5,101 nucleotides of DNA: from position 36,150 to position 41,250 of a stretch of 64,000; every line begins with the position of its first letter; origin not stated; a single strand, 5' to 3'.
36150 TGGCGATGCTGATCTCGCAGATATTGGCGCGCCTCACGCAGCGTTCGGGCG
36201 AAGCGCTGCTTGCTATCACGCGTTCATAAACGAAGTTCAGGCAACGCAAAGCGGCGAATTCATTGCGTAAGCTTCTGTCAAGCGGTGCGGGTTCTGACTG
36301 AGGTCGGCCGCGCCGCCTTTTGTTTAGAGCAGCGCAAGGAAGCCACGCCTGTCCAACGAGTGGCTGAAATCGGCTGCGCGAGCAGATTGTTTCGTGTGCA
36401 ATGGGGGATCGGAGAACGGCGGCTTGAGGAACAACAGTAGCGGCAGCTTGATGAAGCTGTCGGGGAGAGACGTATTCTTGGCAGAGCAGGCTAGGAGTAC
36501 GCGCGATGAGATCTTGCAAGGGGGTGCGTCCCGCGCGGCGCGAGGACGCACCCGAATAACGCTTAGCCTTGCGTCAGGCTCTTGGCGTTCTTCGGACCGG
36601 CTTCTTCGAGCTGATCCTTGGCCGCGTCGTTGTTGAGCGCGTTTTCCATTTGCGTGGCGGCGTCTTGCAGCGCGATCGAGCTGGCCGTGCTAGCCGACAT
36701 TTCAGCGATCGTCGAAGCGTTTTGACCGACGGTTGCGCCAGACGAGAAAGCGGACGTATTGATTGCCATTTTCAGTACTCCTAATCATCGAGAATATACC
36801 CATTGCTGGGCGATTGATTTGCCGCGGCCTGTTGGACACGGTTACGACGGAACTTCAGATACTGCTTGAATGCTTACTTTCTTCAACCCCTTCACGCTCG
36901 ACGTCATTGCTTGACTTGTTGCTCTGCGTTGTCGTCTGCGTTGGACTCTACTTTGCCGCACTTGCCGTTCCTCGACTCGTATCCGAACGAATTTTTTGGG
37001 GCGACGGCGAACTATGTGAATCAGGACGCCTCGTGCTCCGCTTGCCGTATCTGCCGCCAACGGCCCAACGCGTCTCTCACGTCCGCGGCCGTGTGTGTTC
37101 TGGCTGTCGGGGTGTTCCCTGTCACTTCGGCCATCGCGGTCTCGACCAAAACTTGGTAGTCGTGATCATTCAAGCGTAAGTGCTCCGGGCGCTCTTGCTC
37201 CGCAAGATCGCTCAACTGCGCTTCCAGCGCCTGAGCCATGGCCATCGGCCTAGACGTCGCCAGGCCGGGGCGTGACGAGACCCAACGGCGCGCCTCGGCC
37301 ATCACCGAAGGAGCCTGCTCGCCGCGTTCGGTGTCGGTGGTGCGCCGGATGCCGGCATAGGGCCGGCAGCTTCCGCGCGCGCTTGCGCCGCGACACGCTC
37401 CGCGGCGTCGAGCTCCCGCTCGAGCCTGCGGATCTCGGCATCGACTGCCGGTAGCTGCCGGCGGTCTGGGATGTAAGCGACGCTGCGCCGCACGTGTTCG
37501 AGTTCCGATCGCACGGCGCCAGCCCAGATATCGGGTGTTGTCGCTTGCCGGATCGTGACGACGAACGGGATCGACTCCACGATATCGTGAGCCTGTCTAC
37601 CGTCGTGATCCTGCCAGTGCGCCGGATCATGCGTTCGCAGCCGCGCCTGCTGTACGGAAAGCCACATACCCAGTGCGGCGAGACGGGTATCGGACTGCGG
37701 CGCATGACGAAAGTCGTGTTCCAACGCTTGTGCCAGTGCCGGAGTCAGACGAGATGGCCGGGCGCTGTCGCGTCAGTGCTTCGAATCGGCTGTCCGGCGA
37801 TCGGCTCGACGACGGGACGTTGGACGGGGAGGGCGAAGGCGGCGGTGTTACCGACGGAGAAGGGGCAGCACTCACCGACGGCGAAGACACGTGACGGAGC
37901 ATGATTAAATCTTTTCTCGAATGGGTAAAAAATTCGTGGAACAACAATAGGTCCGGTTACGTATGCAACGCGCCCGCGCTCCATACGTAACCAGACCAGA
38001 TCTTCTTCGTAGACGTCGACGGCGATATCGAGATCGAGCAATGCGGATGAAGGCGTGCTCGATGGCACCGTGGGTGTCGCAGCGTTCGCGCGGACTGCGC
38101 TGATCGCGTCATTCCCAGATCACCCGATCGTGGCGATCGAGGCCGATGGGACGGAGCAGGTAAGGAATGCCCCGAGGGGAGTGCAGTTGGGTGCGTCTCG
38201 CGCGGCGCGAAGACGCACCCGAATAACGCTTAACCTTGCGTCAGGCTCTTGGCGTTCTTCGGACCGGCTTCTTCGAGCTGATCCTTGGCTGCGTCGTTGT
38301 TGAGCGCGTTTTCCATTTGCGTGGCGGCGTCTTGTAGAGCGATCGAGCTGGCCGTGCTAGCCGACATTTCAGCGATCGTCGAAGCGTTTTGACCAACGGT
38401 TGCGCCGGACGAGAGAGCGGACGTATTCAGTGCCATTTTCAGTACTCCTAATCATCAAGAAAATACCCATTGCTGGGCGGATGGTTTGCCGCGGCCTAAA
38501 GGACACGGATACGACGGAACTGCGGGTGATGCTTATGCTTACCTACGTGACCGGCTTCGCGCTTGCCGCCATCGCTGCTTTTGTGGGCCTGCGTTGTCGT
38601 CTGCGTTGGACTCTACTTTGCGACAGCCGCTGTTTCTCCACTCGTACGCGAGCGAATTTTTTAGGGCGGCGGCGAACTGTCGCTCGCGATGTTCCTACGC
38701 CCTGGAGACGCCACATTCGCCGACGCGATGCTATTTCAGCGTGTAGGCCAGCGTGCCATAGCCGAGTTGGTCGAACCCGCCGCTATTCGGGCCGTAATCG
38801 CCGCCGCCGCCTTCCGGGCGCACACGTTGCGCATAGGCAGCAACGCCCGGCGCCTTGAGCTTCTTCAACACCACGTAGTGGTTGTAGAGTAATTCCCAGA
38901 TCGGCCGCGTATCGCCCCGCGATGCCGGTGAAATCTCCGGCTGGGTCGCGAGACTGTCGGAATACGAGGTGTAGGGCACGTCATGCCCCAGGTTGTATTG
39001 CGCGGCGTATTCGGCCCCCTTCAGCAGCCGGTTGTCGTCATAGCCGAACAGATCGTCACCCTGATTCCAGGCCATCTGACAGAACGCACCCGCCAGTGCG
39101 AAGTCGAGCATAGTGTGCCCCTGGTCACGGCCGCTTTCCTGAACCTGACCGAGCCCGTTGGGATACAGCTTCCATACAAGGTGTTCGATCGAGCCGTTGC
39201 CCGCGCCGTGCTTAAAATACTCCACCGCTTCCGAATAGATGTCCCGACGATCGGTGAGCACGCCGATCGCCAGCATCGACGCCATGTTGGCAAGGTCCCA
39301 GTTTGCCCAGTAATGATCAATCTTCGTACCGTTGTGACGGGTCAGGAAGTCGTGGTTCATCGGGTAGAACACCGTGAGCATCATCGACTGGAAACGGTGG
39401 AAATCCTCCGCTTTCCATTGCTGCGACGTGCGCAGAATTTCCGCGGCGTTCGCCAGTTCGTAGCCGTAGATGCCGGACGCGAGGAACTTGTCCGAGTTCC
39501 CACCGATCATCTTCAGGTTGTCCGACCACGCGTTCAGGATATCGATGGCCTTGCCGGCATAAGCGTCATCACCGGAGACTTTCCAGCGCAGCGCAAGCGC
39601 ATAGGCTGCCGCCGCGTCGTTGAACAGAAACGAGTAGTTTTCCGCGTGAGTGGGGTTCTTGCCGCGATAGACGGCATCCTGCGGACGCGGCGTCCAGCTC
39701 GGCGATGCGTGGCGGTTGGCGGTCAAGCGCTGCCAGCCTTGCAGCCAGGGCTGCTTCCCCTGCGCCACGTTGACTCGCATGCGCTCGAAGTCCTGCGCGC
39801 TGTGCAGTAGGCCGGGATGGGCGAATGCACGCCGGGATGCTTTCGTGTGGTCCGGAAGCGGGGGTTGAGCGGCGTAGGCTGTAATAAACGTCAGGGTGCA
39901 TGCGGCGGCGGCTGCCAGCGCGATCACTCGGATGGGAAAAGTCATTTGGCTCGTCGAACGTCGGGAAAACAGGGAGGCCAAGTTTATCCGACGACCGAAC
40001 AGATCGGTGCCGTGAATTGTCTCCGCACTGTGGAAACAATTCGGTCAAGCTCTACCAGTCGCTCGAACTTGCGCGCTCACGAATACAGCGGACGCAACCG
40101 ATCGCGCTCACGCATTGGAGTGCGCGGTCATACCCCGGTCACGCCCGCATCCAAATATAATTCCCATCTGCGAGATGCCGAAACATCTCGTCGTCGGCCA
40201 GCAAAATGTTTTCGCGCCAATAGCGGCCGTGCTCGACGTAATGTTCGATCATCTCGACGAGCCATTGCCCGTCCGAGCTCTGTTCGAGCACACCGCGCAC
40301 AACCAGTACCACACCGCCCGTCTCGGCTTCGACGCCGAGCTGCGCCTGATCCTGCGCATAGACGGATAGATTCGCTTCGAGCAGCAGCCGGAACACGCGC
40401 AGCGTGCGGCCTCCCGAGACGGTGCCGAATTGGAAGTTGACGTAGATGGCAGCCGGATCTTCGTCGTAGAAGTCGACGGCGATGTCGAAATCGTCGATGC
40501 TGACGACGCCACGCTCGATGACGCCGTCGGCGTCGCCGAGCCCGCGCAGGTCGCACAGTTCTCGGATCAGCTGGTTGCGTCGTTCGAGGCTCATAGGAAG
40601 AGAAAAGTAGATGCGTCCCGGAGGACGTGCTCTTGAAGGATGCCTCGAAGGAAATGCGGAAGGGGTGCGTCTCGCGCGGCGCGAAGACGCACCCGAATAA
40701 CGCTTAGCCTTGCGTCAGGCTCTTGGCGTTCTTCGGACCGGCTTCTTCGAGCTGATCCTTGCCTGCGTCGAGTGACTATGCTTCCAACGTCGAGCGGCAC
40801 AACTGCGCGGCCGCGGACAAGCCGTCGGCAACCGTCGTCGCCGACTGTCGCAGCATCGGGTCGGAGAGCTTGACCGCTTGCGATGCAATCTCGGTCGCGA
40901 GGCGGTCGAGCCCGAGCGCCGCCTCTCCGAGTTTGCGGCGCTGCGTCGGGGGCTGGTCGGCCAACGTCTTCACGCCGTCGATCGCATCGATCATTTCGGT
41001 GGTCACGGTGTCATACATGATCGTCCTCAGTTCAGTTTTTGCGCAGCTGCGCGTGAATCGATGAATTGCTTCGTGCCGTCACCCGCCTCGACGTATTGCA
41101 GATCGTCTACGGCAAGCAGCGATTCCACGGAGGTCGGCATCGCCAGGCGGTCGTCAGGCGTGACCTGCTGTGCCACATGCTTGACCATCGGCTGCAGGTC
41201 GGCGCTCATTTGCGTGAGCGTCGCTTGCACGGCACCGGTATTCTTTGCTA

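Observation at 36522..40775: Pilin locus is a three-copy mosaic: two intact PIP-hrpY cassettes, one 3' stump at the ancestral position, plus an hpaB fragment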

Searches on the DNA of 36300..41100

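Call 50: search_rna_families(source=window, start=36300, end=41100, threshold=evalue, max_evalue=1)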
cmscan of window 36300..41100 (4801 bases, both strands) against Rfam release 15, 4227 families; matches with E-value up to 1: 0.
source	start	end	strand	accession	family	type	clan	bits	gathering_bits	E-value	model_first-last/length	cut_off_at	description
